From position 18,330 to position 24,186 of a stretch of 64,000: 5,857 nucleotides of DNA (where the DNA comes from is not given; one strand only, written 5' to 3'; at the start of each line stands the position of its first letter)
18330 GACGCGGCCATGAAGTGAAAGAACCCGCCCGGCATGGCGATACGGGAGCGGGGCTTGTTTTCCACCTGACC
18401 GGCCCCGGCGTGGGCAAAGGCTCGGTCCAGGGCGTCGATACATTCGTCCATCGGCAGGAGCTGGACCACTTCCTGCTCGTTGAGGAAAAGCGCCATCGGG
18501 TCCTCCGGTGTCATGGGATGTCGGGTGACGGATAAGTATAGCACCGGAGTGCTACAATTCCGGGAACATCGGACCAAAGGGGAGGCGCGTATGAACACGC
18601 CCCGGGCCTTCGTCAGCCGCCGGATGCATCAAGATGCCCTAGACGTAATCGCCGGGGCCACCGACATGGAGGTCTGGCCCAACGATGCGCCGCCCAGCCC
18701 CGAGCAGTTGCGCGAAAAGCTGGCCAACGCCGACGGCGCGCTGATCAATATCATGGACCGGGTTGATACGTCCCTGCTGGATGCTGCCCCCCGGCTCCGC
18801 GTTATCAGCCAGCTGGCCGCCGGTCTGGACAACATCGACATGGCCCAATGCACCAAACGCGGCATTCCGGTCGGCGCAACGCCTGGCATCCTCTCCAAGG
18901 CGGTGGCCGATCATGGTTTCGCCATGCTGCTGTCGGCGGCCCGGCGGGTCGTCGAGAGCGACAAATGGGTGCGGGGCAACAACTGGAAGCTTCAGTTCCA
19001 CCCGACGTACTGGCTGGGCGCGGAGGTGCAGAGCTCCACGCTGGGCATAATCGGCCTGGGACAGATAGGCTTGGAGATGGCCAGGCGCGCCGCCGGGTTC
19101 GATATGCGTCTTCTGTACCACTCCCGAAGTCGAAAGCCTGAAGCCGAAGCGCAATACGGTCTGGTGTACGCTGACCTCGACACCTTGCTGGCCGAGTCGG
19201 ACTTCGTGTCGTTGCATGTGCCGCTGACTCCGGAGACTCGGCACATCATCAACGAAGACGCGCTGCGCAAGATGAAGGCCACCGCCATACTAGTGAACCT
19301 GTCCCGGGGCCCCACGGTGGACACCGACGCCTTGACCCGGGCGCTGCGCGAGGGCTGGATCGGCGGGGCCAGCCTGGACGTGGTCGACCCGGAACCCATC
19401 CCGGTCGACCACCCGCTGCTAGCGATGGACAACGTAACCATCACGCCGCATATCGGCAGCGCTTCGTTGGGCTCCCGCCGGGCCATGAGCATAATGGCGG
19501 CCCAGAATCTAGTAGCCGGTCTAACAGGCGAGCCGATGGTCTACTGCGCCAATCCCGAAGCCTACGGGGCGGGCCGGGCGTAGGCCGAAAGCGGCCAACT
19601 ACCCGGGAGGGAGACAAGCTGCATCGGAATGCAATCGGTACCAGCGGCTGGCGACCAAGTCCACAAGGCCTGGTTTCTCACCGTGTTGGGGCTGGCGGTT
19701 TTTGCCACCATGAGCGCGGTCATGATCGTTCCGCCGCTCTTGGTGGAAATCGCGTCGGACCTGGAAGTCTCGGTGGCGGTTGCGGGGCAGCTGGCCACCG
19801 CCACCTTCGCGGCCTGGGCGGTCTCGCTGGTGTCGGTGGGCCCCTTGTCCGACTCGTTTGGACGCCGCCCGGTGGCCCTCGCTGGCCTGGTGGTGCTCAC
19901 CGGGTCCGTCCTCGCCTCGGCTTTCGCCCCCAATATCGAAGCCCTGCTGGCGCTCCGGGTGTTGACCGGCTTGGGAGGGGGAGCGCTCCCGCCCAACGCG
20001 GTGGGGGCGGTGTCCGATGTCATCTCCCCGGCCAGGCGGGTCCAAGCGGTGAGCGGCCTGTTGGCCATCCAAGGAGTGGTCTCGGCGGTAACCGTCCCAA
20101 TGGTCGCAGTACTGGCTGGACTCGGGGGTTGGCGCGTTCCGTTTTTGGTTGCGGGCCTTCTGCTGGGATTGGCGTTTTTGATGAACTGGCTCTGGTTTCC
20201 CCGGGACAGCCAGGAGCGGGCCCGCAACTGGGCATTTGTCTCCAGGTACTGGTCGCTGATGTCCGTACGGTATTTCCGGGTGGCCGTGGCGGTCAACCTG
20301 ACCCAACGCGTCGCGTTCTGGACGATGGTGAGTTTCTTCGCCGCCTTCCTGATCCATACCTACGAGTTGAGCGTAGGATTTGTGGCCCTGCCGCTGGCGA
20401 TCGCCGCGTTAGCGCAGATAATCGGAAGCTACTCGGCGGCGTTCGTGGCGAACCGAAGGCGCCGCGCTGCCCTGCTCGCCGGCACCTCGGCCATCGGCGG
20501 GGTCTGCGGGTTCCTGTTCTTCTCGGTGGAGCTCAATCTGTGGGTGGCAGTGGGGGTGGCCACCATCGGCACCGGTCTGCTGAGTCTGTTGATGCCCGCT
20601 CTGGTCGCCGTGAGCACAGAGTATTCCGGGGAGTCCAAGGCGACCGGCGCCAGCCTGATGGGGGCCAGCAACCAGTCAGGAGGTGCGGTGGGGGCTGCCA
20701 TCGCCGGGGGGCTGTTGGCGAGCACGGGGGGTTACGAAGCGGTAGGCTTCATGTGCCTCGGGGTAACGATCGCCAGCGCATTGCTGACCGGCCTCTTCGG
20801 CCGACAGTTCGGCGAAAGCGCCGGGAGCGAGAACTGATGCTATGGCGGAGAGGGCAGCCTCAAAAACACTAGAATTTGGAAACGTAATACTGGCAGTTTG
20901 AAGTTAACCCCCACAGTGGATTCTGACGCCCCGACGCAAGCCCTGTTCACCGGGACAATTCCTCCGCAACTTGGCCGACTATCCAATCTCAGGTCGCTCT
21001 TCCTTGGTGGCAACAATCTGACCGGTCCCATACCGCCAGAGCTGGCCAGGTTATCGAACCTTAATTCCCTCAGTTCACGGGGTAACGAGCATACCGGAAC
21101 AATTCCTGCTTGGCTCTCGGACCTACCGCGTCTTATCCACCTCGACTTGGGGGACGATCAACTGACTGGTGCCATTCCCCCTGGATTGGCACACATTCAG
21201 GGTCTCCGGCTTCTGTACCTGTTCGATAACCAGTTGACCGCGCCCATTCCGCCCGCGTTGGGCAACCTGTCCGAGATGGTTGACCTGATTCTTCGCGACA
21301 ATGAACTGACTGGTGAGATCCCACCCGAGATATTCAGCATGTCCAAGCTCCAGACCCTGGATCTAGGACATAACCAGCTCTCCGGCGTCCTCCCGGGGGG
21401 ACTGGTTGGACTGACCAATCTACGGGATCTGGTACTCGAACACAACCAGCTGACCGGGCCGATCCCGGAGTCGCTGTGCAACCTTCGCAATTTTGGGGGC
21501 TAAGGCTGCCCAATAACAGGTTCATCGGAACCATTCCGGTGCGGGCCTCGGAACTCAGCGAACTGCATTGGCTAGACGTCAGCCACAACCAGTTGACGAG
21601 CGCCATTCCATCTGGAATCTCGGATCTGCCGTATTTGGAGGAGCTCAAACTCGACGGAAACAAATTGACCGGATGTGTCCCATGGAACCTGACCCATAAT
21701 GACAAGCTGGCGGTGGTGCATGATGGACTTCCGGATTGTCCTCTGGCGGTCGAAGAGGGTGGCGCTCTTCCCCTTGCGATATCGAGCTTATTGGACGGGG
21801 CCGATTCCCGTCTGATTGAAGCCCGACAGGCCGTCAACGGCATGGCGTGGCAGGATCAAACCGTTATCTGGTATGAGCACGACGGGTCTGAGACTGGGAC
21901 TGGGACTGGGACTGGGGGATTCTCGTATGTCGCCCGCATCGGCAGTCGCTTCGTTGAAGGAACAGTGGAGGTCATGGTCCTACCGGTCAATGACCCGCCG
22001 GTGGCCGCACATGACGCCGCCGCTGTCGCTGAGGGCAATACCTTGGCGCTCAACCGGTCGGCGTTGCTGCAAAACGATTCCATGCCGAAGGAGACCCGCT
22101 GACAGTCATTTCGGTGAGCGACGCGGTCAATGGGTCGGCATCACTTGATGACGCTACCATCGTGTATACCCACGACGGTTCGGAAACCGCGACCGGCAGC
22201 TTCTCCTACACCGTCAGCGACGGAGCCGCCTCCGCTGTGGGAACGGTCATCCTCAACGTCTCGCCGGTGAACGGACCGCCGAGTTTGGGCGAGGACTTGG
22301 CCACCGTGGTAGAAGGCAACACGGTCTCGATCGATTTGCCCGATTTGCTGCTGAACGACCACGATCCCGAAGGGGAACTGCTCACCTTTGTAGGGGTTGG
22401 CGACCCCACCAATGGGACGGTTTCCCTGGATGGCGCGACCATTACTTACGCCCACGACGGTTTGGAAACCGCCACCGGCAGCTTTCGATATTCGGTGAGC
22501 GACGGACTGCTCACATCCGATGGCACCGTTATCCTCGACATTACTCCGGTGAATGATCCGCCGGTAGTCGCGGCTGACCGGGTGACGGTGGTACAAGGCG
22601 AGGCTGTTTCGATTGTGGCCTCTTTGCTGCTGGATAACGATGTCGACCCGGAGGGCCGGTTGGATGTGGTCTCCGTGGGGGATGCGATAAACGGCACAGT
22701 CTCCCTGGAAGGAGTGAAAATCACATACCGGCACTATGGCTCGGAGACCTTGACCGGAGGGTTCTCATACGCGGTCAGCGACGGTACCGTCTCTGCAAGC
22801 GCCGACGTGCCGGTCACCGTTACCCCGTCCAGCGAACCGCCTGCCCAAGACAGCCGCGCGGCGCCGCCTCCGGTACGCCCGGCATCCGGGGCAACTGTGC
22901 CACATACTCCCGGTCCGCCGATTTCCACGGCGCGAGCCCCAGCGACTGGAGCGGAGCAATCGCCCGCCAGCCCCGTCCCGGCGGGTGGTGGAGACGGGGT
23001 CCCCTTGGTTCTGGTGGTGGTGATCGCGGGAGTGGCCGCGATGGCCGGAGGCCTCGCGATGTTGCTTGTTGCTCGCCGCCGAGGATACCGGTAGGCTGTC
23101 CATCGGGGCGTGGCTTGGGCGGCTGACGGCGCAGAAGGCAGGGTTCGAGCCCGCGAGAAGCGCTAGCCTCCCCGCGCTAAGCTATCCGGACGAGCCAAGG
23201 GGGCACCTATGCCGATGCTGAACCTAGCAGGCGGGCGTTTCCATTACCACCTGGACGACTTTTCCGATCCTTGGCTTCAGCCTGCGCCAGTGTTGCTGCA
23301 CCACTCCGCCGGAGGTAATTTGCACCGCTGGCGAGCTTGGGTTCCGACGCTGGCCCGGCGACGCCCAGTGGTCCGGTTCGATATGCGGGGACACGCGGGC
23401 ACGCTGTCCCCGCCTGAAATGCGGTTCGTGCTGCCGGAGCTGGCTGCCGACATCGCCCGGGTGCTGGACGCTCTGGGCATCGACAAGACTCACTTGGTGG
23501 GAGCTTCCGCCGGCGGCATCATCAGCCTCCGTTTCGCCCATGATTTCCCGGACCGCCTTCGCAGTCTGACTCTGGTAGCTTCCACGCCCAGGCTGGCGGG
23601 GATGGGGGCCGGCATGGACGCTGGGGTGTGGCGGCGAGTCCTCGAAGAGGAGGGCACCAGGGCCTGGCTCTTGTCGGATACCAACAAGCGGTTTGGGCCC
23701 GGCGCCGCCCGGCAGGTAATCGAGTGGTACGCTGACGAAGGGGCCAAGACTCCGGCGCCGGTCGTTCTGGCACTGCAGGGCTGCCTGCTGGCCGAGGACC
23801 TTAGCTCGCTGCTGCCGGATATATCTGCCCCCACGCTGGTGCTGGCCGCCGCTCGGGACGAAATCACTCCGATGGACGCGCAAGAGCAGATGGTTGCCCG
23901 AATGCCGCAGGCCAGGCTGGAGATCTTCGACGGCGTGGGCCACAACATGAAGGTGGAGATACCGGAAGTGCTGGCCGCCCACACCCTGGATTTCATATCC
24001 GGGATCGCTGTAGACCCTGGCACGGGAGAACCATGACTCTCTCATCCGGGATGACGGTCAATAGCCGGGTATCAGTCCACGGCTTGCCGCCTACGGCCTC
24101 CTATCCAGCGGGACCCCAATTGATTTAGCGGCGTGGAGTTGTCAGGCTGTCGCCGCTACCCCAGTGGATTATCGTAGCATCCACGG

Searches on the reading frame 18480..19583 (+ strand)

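Call 9: search_protein_families(library=pfam, proteins=[window:18480-19583:+], max_evalue=0.001)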
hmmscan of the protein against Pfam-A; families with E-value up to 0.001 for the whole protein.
window:18480-19583:+ (367 aa): 3 families
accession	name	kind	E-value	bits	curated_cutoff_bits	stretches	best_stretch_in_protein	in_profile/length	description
PF02826.25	2-Hacid_dh_C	-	1.2e-65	220.6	25.1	1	147-326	1-178/178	D-isomer specific 2-hydroxyacid dehydrogenase, NAD binding domain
PF00389.36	2-Hacid_dh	-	2.8e-26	92.2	24.6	1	45-358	3-134/134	D-isomer specific 2-hydroxyacid dehydrogenase, catalytic domain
PF03446.21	NAD_binding_2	-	2.7e-06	27.9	21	1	188-291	2-109/161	NAD binding domain of 6-phosphogluconate dehydrogenase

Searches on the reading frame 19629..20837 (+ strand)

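Call 9: search_protein_families(library=pfam, proteins=[window:19629-20837:+], max_evalue=0.001)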
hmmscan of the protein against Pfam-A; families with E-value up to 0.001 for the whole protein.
window:19629-20837:+ (402 aa): 1 family
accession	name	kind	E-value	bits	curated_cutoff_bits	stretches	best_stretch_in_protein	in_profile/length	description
PF07690.21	MFS_1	-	1e-46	159.9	33.4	2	21-356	2-347/347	Major Facilitator Superfamily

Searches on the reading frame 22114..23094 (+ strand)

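Call 9: search_protein_families(library=pfam, proteins=[window:22114-23094:+], max_evalue=0.001)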
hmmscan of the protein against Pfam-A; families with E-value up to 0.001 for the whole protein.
window:22114-23094:+ (326 aa): 4 families
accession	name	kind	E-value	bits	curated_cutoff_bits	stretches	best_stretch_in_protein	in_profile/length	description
PF17963.7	Big_9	-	1.4e-29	103.2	23.6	3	53-140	1-87/89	Bacterial Ig domain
PF17803.7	Cadherin_4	-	7.6e-25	87.7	25.1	2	44-112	2-71/71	Bacterial cadherin-like domain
PF16184.11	Cadherin_3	-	1e-18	67.7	25.5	2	9-43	65-99/106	Cadherin-like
PF17892.7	Cadherin_5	-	2.7e-16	59.6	26.5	2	52-143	1-97/98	Cadherin-like domain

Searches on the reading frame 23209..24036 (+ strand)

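Call 9: search_protein_families(library=pfam, proteins=[window:23209-24036:+], max_evalue=0.001)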
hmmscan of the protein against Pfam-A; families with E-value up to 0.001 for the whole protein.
window:23209-24036:+ (275 aa): 4 families
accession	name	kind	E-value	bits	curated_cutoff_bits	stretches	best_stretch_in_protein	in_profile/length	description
PF00561.26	Abhydrolase_1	-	3.8e-33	115.6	25.8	1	27-247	2-240/245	alpha/beta hydrolase fold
PF12697.13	Abhydrolase_6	-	1.3e-18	68.9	26.3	1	28-247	1-205/217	Alpha/beta hydrolase family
PF12146.15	Hydrolase_4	-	2.2e-14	53.8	27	1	53-250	33-237/239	Serine aminopeptidase, S33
PF03096.20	Ndr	-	1.1e-05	24.8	23.3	1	74-133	81-140/283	Ndr family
